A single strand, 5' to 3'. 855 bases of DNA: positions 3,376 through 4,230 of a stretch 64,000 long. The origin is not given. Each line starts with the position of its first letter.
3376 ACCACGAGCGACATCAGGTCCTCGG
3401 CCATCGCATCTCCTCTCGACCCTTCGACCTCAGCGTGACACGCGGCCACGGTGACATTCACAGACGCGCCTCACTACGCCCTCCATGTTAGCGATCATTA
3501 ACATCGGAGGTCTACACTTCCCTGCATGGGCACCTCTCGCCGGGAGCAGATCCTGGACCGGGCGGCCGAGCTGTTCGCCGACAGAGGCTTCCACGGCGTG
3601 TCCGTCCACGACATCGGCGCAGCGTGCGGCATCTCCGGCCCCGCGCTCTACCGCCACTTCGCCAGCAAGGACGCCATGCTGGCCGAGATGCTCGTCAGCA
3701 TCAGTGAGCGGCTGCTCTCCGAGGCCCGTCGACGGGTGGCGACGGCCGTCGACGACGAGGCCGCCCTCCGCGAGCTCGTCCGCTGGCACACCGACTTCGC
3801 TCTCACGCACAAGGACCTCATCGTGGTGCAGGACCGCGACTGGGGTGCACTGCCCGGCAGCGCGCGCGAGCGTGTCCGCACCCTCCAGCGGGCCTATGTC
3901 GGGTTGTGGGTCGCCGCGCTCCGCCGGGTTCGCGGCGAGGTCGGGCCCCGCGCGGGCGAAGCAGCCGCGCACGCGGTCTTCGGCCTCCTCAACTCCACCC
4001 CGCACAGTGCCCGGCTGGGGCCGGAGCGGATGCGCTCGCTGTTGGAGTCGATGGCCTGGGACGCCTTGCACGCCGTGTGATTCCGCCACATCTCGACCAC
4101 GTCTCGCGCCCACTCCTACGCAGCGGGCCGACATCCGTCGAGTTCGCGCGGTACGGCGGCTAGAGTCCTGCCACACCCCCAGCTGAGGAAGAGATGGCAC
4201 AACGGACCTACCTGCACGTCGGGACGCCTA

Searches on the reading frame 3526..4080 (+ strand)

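Call 11: search_protein_families(library=pfam, proteins=[window:3526-4080:+], max_evalue=0.001)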
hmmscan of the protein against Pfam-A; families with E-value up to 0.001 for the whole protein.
window:3526-4080:+ (184 aa): 2 families
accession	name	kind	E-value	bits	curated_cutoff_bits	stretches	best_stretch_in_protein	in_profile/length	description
PF00440.29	TetR_N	-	2.1e-18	66.3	24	1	9-55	1-47/47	Bacterial regulatory proteins, tetR family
PF17932.6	TetR_C_24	-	3e-10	40.8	26.4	1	78-159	5-88/114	Tetracyclin repressor-like, C-terminal domain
